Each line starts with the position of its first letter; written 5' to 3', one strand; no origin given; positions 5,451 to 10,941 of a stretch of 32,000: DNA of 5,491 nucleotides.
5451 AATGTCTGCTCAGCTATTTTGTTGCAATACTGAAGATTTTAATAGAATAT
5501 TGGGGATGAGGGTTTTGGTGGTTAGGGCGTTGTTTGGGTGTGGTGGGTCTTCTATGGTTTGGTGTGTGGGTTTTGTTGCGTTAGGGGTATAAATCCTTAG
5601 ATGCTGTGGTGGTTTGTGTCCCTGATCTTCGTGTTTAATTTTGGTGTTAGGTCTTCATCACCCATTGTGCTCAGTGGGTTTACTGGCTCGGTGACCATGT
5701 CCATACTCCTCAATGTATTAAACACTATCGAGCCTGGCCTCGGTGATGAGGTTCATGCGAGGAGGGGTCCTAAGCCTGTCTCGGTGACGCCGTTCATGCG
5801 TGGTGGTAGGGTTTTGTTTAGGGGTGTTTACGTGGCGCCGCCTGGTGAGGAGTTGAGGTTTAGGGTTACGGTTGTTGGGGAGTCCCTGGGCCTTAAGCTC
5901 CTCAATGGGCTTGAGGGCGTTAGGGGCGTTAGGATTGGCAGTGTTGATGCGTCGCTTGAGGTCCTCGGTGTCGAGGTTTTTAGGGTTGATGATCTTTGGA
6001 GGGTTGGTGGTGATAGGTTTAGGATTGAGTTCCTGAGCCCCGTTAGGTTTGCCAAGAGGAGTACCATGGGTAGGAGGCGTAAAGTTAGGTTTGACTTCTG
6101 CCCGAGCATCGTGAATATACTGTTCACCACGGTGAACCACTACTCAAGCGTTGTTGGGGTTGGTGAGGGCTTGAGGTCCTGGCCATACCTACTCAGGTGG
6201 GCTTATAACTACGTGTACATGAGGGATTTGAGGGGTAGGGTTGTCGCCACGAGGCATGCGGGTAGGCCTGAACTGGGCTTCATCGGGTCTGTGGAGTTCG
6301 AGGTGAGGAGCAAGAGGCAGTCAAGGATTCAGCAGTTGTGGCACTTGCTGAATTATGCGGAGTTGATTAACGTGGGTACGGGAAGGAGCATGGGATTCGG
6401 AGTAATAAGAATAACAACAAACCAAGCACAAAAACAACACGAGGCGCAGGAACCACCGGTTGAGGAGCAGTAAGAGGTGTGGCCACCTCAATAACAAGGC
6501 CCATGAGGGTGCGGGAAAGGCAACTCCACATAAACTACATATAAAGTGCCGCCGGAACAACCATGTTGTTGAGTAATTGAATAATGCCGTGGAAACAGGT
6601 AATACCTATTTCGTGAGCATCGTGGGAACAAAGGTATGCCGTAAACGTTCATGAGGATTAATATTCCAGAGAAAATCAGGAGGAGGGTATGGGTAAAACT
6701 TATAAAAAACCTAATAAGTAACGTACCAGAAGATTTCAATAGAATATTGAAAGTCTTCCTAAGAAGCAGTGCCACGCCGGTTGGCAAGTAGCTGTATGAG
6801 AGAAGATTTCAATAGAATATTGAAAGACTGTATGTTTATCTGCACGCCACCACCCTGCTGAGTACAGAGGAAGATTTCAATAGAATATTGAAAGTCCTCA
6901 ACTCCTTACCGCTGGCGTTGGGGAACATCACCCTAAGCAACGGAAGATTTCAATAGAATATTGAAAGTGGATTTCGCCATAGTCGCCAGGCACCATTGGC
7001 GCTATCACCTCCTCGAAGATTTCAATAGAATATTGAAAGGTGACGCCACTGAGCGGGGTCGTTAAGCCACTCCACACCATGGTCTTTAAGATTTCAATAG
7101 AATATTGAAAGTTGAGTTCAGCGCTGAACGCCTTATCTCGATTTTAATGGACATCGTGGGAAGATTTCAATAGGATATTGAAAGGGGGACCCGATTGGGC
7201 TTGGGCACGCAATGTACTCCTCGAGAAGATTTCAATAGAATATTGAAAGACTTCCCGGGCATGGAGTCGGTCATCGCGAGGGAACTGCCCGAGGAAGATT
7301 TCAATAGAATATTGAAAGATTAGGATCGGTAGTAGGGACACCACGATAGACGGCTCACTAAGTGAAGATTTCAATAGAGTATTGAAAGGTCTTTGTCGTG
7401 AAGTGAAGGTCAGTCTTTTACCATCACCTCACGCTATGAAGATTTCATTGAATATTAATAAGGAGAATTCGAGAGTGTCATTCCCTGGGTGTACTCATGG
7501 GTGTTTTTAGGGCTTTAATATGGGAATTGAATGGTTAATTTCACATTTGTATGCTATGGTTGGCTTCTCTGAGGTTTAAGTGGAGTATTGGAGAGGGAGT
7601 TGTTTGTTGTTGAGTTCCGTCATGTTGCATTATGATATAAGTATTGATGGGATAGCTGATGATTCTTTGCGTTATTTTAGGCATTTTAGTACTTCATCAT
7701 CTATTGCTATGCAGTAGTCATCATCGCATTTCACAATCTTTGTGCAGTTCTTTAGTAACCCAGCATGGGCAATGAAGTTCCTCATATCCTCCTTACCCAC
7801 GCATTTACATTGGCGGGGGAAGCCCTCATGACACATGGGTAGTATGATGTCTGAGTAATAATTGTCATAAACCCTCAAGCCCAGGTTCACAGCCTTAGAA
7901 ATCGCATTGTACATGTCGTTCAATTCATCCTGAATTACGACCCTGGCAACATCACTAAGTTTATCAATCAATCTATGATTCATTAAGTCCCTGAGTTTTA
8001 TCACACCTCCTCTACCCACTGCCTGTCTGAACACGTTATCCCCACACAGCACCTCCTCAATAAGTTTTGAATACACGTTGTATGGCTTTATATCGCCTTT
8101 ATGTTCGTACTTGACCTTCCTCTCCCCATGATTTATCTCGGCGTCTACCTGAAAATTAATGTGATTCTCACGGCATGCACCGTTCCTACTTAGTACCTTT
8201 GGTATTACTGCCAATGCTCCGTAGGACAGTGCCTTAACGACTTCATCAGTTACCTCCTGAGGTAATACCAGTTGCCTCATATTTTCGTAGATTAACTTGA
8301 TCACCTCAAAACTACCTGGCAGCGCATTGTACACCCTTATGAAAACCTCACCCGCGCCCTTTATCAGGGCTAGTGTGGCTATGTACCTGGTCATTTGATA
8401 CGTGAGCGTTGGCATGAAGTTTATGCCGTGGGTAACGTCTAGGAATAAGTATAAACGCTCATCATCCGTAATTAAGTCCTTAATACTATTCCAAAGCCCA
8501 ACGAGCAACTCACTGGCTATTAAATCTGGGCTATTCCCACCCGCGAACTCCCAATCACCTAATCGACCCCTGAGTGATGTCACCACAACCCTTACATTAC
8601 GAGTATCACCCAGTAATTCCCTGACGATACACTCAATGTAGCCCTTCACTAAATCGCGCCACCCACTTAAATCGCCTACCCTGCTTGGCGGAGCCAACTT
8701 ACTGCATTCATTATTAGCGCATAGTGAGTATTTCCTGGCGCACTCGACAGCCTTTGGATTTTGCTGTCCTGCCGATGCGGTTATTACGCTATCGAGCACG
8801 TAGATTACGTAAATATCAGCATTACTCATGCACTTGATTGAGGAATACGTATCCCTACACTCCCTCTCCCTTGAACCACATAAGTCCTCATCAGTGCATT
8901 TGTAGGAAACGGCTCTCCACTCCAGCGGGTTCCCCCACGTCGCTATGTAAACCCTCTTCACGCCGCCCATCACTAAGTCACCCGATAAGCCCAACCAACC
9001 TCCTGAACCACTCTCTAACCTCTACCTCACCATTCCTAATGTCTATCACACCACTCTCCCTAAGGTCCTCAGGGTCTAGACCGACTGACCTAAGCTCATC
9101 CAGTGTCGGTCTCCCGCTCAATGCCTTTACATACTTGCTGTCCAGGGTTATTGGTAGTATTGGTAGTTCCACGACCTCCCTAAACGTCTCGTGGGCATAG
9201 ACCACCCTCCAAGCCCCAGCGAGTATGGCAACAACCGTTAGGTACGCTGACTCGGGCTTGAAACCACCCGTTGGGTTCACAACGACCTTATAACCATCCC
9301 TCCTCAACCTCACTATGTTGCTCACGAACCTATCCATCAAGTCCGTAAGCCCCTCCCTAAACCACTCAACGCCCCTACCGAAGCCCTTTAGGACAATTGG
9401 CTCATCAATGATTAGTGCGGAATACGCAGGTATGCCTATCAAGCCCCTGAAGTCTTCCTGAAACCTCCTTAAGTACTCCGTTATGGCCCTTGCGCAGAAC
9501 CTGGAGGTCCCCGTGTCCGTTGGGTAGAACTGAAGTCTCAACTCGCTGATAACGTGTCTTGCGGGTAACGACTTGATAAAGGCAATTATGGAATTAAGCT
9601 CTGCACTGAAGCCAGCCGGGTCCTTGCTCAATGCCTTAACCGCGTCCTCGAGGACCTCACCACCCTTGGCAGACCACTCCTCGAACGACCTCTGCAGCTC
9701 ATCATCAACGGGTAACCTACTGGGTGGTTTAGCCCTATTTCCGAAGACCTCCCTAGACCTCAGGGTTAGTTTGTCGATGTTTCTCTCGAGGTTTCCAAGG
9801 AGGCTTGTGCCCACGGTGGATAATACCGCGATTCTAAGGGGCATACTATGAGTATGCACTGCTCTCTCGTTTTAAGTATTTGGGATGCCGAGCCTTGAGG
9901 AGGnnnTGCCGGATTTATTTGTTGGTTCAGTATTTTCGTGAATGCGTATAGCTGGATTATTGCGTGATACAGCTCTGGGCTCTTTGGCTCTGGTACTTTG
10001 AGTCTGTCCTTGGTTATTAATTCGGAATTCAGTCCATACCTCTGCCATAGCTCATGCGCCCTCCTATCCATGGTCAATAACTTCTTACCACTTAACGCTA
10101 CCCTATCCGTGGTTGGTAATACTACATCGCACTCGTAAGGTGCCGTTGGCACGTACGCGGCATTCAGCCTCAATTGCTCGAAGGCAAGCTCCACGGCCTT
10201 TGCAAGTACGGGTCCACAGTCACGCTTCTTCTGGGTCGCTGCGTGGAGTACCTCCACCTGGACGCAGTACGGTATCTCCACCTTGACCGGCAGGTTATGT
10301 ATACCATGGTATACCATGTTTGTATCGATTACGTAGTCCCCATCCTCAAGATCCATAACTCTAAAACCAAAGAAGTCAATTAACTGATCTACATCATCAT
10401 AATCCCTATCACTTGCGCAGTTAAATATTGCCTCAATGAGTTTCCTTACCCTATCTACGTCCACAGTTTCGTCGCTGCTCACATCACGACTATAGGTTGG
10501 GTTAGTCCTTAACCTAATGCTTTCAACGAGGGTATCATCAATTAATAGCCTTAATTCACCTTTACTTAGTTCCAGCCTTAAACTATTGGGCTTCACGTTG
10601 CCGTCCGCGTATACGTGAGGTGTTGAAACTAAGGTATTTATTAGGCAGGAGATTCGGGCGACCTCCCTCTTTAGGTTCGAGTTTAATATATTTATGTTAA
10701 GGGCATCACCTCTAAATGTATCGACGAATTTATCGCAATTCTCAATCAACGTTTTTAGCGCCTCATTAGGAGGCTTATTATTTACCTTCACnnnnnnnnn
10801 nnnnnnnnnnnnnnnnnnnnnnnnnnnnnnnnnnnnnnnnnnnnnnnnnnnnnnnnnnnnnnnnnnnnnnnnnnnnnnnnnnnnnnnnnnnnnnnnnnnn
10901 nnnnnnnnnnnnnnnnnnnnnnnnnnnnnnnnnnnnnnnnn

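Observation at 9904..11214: Csa3-like CARF domain fused to a PIN nuclease instead of an HTH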

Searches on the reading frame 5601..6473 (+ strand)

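Call 15: search_protein_families(library=pfam, proteins=[window:5601-6473:+], max_evalue=0.01)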
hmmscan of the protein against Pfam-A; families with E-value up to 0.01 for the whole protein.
window:5601-6473:+ (290 aa): 2 families
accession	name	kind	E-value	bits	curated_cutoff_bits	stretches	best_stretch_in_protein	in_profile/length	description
PF10040.14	CRISPR_Cas6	-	1.3e-13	51.9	25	1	142-268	1-88/89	CRISPR-associated endoribonuclease Cas6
PF17952.6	Cas6_N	-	0.0063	17.2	27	1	12-95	3-85/115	Cas6 N-terminal domain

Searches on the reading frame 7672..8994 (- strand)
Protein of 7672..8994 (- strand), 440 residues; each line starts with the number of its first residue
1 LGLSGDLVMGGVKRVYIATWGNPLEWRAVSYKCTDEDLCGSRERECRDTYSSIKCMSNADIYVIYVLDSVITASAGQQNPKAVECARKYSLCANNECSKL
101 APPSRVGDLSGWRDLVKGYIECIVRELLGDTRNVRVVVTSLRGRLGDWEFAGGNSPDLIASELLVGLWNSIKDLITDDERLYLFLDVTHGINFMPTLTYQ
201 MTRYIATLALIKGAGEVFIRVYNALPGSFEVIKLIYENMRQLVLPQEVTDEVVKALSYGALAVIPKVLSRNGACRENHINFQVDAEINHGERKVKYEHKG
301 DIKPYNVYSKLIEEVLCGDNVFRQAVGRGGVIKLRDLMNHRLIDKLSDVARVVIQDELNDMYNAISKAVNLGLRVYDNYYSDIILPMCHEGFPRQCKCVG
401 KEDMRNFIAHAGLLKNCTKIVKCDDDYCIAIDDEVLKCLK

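Call 4: search_protein_families(library=pfam, proteins=[window:7672-8994:-], max_evalue=1)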
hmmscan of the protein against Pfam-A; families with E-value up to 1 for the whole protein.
window:7672-8994:- (440 aa): 2 families
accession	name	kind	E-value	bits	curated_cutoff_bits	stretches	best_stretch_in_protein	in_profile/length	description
PF22230.1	Csx1_CARF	-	1.3e-26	94.3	24.7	1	15-226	1-163/163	CRISPR system endoribonuclease Csx1, CARF domain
PF09455.15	Csx1_HEPN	-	3.8e-06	27.6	23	1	352-426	5-65/71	CRISPR system endoribonuclease Csx1, HEPN domain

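Call 5: search_protein_families(library=ncbifam, proteins=[window:7672-8994:-], max_evalue=1)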
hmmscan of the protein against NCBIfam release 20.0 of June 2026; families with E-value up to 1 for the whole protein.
window:7672-8994:- (440 aa): 3 families
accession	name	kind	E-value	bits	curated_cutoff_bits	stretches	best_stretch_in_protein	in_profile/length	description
TIGR01897.1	cas_MJ1666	equivalog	9e-24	84.4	110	2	13-237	1-182/417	CRISPR-associated CARF protein Csx1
TIGR02549.2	CRISPR_DxTHG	domain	8.5e-08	32.1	21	1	183-207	1-25/26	CRISPR-associated DxTHG motif protein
TIGR02221.1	cas_TM1812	equivalog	8.4e-05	22.6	76.25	1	163-208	118-161/218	TIGR02221 family CRISPR-associated protein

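Call 8: search_protein_families(library=padloc, proteins=[window:7672-8994:-], max_evalue=1)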
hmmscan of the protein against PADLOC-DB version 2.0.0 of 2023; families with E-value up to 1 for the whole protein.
window:7672-8994:- (440 aa): 23 families
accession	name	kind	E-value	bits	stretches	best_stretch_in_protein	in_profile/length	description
PDLC01955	CARF9--CARF_HEPN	-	1e-161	536.5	1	13-440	2-384/385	-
PDLC01164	CARF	-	4.6e-80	267.6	1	14-439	1-340/342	CARF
PDLC01949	CARF9--CARF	-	2e-72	242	1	13-336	1-243/247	-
PDLC01035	Csx1/Csm6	-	5.2e-65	218.4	1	13-439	1-390/396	CARF+HEPN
PDLC01448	Csm6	-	2.7e-41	140.4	1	13-423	2-274/279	CAS-III; associated_signaling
PDLC01341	Csx1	-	5.5e-37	126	1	13-430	1-351/354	CAS-III; associated_signaling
PDLC01958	CARF9--CARF_HEPN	-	8.1e-28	95.4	2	13-226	3-197/416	-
PDLC01273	Csx1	-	3.7e-23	80.5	2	13-228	1-167/380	CAS-III; associated_signaling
PDLC01950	CARF9--CARF_HEPN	-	7e-21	72.7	2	13-226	1-165/383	-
PDLC01959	CARF9--CARF_HEPN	-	2.7e-18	64.2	3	169-229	112-172/436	-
PDLC01284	Csx1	-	5.2e-18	63.9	1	15-369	1-261/289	CAS-III; associated_signaling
PDLC01963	CARF9--CARF_HEPN_TM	-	2.6e-16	57.7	1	15-434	3-335/342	-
PDLC01621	Csx1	-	1.4e-13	49.2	2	17-211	2-127/340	CAS-III; associated_signaling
PDLC01953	CARF9--CARF_HEPN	-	1.6e-10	38.8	2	174-226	108-160/370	-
PDLC01956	CARF9--CARF_HEPN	-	2e-07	28.5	1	15-194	4-145/459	-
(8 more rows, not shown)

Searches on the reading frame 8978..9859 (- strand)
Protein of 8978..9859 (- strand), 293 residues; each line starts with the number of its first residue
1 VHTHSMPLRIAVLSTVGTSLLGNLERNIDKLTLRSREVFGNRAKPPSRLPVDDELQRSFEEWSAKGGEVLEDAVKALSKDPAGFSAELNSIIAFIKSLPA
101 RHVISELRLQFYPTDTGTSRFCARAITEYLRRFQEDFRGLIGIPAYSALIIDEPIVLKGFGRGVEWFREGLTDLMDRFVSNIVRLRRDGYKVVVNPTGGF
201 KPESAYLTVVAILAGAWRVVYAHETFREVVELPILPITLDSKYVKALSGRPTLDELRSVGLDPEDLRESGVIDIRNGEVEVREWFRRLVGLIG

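Call 4: search_protein_families(library=pfam, proteins=[window:8978-9859:-], max_evalue=1)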
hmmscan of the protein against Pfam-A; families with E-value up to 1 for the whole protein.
window:8978-9859:- (293 aa): 2 families
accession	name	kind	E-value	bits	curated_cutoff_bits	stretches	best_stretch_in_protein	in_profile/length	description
PF09651.16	Cas_APE2256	-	1.9e-34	118.9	24.8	1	84-235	3-136/136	CRISPR-associated protein (Cas_APE2256)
PF11253.13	DUF3052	-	0.12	12.8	22.7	1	165-199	51-85/125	Protein of unknown function (DUF3052)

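Call 5: search_protein_families(library=ncbifam, proteins=[window:8978-9859:-], max_evalue=1)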
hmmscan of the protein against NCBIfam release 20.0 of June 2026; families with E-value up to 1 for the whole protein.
window:8978-9859:- (293 aa): 2 families
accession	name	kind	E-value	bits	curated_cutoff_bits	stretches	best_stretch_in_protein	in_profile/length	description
NF040951.1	CRSPR_nucase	equivalog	5.4e-24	84.7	600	1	13-291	6-266/322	CRISPR system ring nuclease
TIGR02619.1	TIGR02619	domain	6.7e-24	84.4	37.45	1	77-235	6-149/149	putative CRISPR-associated protein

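Call 8: search_protein_families(library=padloc, proteins=[window:8978-9859:-], max_evalue=1)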
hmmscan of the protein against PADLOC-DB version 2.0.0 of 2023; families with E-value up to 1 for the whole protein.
window:8978-9859:- (293 aa): 25 families
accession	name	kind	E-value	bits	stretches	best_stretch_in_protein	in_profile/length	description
PDLC01926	CARF7--CARF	-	1.1e-80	268.7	1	10-290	2-239/241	-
PDLC01033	CARF_RelE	-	5.8e-55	184.7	1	11-268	3-207/294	CARF+RelE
PDLC01355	Csm6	-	1.6e-41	139.8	1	64-245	14-171/172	CAS-III; associated_signaling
PDLC01634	Csm6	-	3.8e-35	119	1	84-235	3-130/130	CAS-III; associated_signaling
PDLC01462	Csm6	-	1.2e-33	114.3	1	16-240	1-178/192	CAS-III; associated_signaling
PDLC01928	CARF7--CARF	-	1e-25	88.8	1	74-272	66-240/278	-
PDLC01307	Csm6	-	3.2e-24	83.6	1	74-243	24-164/169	CAS-III; associated_signaling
PDLC01931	CARF7--CARF_DUF2103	-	1.3e-23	81.8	3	165-246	102-182/340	-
PDLC01937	CARF7--CARF_RelE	-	8e-22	75.6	2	70-243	27-177/344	-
PDLC01934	CARF7--CARF_RelE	-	5.6e-21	73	1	11-246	4-211/359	-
PDLC01936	CARF7--CARF_RelE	-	6.2e-19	66.5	1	11-243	3-198/356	-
PDLC01930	CARF7--CARF_DUF2103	-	2.5e-18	64.5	1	12-245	5-188/353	-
PDLC01969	CARF_RelE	-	4.7e-12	43.9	1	165-247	62-139/296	-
PDLC01939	CARF7--CARF_RelE_like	-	3.1e-07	27.5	1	90-244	57-197/370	-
PDLC01933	CARF7--CARF_HD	-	3.4e-06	23.8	1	9-238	3-210/670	-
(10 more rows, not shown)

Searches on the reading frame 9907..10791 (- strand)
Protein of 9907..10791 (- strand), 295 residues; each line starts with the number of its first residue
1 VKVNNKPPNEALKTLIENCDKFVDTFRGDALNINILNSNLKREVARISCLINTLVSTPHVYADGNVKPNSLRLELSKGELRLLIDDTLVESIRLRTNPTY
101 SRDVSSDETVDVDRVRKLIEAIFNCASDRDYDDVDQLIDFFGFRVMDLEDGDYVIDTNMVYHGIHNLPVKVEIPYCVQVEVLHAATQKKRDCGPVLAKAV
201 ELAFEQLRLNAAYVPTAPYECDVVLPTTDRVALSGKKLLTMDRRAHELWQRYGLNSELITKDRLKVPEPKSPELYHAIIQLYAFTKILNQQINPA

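Call 83: predict_structure(alignment_id=A6)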
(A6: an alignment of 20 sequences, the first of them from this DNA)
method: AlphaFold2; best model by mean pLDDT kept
length: 295 residues; sequences in the alignment: 20
mean_pLDDT: 86.9   pTM: 0.88
mean pLDDT of the five models: 86.9, 86.3, 86.2, 86.1, 85.6
residues with pLDDT >= 90: 191; 70-90: 67; 50-70: 30; < 50: 7
segments of 3 or more residues with pLDDT < 50: 1-3
pLDDT, mean of each block of 10 residues (from residue 1): 52 77 71 68 91 75 64 95 95 87 93 95 83 93 94 96 94 96 82 89 90 94 94 95 97 94 89 93 95 61
secondary structure, 60 per line:
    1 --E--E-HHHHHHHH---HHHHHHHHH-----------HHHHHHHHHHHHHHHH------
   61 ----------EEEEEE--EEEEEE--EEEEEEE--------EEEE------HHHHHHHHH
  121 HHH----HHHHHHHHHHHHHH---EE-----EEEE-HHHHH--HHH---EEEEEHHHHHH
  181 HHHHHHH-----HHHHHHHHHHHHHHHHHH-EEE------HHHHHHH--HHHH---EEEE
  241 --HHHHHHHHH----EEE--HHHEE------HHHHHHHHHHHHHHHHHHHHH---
elements in order: H8-15 H19-27 H39-54 E71-76 E79-84 E87-93 E102-105 H112-123 H128-141 E152-155 H157-161 E170-174 H175-187 H193-210 E212-214 H221-227 H230-233 E237-240 H243-251 E256-258 H272-292

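Call 85: fold_search(model_id=the predicted structure, library=pdb)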
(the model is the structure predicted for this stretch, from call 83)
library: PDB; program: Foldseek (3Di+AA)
matches with E <= 10: 592; with E <= 0.001: 0
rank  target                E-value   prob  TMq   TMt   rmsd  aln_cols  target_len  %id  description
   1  3i8o                  3.0e-03  1.00  0.30  0.58   3.7       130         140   17  A domain of a functionally unknown protein from Methanocaldococcus jannaschii DSM 2661. (released 2009-07-21)
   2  1o4w                  3.0e-03  1.00  0.29  0.61   4.2       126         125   17  CRYSTAL STRUCTURE OF a PIN (PILT N-TERMINUS) DOMAIN CONTAINING PROTEIN (AF0591) FROM ARCHAEOGLOBUS FULGIDUS AT 1.90 A RE (released 2003-07-29)
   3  3ix7_B                3.1e-03  1.00  0.30  0.60   3.7       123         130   20  Crystal structure of a domain of functionally unknown protein from Thermus thermophilus HB8 (released 2009-09-22)
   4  3ix7_A                3.7e-03  1.00  0.30  0.60   3.4       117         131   20  Crystal structure of a domain of functionally unknown protein from Thermus thermophilus HB8 (released 2009-09-22)
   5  2hwx                  4.6e-03  1.00  0.28  0.48   6.5       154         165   12  Structure of human SMG6 E1282C PIN domain mutant. (released 2006-11-14)
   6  5f4h_C                5.2e-03  1.00  0.27  0.19   4.5       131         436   12  Archael RuvB-like Holiday junction helicase (released 2016-12-21)
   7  5yww                  6.8e-03  1.00  0.27  0.18   4.7       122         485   12  Archael RuvB-like Holiday junction helicase (released 2018-06-13)
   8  2hww_B                6.8e-03  1.00  0.26  0.45   5.1       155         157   14  Structure of PIN domain of human SMG6 (released 2006-11-14)
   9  2dok_B                1.3e-02  1.00  0.26  0.42   6.4       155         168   15  Crystal structure of the PIN domain of human EST1A (released 2007-05-01)
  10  5f4h_B                1.4e-02  1.00  0.27  0.19   4.5       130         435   12  Archael RuvB-like Holiday junction helicase (released 2016-12-21)
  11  9jxx_B                1.5e-02  1.00  0.40  0.29  10.9       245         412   14  Crystal structure of SiRe_0806 in complex with cA4 (released 2025-07-23)
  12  2hww_C                1.8e-02  1.00  0.26  0.50   6.0       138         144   14  Structure of PIN domain of human SMG6 (released 2006-11-14)
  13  5f4h_A                2.1e-02  1.00  0.27  0.19   4.5       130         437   12  Archael RuvB-like Holiday junction helicase (released 2016-12-21)
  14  9jxw_B                2.2e-02  0.99  0.40  0.30  11.0       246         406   14  Crystal structure of SiRe_0806 from Sulfolobus islandicus (released 2025-07-23)
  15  9jxx_A                2.3e-02  0.99  0.39  0.29  10.5       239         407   16  Crystal structure of SiRe_0806 in complex with cA4 (released 2025-07-23)
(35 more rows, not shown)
